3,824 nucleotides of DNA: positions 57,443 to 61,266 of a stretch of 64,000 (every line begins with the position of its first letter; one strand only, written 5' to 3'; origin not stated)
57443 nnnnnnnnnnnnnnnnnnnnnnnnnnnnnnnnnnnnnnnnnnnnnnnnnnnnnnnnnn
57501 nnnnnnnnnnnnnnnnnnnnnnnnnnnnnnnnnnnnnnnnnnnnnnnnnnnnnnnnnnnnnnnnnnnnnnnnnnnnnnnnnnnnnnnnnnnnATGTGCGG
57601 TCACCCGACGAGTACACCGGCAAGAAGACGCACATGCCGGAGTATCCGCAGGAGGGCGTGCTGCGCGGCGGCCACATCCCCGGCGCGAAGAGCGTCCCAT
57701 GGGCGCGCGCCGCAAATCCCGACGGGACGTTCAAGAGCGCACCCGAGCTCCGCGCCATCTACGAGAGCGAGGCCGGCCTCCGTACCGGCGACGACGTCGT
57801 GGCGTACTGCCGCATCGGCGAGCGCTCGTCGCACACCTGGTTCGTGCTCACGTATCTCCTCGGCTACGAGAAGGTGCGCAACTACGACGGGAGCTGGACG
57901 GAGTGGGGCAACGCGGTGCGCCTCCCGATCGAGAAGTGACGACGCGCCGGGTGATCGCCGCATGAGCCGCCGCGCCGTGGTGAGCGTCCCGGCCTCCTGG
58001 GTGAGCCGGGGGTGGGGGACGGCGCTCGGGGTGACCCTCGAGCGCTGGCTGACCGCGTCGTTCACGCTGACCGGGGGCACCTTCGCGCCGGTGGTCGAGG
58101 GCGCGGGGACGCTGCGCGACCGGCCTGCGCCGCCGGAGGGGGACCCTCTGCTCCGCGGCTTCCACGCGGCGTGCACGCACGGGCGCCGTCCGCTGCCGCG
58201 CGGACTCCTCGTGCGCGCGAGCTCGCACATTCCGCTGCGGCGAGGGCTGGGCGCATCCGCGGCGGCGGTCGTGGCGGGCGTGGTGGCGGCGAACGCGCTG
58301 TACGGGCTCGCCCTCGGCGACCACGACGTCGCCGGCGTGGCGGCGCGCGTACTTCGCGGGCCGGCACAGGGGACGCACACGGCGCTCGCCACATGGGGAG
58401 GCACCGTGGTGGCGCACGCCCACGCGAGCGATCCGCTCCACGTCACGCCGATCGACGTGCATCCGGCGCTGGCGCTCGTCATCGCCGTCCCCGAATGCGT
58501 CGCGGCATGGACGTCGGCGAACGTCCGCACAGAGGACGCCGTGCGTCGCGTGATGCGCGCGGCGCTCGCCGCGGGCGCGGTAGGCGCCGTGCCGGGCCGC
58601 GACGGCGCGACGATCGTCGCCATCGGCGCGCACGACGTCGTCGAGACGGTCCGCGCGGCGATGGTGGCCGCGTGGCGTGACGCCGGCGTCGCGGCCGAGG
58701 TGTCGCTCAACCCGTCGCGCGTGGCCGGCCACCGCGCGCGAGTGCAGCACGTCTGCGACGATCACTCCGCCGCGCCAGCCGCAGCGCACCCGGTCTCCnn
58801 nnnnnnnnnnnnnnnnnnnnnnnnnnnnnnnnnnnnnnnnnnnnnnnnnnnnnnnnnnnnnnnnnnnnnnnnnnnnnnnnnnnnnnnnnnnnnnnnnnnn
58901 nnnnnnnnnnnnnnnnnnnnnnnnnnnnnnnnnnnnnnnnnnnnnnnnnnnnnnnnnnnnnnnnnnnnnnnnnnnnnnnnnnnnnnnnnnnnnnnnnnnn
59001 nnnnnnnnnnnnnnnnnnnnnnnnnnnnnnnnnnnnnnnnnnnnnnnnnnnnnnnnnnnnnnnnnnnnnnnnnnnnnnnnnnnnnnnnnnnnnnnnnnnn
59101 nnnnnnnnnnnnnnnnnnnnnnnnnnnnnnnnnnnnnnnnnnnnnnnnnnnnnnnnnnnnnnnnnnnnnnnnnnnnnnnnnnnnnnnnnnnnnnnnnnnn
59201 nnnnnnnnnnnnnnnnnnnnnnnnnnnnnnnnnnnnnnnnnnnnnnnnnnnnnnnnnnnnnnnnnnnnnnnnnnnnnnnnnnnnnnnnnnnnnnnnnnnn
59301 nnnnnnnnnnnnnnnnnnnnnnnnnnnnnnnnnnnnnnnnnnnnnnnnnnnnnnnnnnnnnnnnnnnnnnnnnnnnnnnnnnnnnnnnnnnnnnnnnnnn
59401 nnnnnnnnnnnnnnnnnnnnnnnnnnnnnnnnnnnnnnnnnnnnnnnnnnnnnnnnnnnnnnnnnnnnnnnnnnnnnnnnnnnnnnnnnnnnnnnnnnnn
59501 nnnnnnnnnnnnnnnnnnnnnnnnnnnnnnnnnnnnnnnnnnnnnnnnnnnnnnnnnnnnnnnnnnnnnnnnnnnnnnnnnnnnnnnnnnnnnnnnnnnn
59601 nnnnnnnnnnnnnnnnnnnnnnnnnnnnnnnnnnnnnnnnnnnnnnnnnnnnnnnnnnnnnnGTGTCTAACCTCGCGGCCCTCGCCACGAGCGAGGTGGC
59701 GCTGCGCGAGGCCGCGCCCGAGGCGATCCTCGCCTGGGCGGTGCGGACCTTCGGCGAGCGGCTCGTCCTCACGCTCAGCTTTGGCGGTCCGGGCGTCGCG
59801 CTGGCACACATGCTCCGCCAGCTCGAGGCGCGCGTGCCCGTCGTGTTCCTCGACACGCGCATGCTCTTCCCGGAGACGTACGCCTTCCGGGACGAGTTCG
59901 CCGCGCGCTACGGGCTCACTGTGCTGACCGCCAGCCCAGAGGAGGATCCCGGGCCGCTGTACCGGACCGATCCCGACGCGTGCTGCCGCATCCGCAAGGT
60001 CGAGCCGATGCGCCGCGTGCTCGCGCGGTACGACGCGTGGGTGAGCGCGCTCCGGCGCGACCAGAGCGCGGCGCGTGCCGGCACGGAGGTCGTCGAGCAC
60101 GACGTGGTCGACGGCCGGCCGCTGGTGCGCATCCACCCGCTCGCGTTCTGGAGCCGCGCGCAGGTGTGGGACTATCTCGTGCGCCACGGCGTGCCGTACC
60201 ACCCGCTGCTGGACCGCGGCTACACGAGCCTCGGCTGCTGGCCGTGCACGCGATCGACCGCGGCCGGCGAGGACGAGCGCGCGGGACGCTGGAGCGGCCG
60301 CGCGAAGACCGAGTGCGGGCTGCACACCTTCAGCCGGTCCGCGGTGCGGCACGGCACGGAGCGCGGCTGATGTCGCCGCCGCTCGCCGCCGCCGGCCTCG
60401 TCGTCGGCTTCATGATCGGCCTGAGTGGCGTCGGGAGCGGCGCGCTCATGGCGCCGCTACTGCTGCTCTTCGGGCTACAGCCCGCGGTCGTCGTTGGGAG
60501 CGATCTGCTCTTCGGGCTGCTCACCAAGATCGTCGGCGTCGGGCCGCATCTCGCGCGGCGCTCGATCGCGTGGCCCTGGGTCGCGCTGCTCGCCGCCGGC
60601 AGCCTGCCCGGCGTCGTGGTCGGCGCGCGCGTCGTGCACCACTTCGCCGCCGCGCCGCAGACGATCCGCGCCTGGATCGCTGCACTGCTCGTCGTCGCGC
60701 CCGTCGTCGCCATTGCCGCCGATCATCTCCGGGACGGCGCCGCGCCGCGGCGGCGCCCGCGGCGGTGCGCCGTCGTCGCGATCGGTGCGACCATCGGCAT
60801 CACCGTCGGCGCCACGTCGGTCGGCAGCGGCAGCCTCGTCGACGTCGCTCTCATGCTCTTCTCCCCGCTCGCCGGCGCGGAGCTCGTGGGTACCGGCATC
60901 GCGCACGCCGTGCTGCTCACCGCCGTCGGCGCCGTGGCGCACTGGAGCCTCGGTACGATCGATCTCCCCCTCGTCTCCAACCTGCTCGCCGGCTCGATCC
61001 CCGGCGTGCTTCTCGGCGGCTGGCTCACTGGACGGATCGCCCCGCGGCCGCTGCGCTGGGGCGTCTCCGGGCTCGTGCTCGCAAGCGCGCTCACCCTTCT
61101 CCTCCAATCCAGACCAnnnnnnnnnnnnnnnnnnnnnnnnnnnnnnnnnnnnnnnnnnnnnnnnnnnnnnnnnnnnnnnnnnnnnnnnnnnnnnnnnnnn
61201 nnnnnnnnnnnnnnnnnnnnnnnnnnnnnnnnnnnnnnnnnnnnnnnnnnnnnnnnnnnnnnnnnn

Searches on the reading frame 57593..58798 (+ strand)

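Call 54: search_protein_families(library=pfam, proteins=[window:57593-58798:+], max_evalue=0.00001)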
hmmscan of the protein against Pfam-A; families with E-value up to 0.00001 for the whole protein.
window:57593-58798:+ (402 aa): 1 family
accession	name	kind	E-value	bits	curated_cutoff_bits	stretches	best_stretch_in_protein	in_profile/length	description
PF00288.32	GHMP_kinases_N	-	4.1e-10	40.2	22.3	1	200-255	15-68/87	GHMP kinases N terminal domain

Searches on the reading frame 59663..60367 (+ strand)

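Call 54: search_protein_families(library=pfam, proteins=[window:59663-60367:+], max_evalue=0.00001)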
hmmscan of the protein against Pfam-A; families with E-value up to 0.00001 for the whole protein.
window:59663-60367:+ (235 aa): 1 family
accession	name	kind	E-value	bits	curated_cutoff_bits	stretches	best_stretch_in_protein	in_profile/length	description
PF01507.26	PAPS_reduct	-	1.3e-45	155.9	22.5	1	34-197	2-174/175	Phosphoadenosine phosphosulfate reductase domain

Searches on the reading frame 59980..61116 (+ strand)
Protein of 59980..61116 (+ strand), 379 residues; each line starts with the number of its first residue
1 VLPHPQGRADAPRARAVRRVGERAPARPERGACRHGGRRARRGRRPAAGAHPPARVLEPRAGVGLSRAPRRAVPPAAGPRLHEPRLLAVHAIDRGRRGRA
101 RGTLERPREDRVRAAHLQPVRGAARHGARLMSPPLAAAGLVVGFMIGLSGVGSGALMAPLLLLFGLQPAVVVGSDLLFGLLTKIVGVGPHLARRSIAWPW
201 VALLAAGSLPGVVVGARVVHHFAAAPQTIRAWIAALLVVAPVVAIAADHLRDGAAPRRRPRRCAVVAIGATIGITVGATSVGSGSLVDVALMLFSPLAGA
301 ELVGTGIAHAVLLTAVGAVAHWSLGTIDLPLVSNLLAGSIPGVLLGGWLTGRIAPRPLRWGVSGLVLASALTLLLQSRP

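Call 54: search_protein_families(library=pfam, proteins=[window:59980-61116:+], max_evalue=0.00001)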
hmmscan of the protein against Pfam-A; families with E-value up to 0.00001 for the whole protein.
window:59980-61116:+ (379 aa): 1 family
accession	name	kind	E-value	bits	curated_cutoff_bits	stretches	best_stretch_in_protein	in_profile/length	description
PF01925.25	TauE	-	1.6e-36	126.6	32.6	1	135-372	1-236/237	Sulfite exporter TauE/SafE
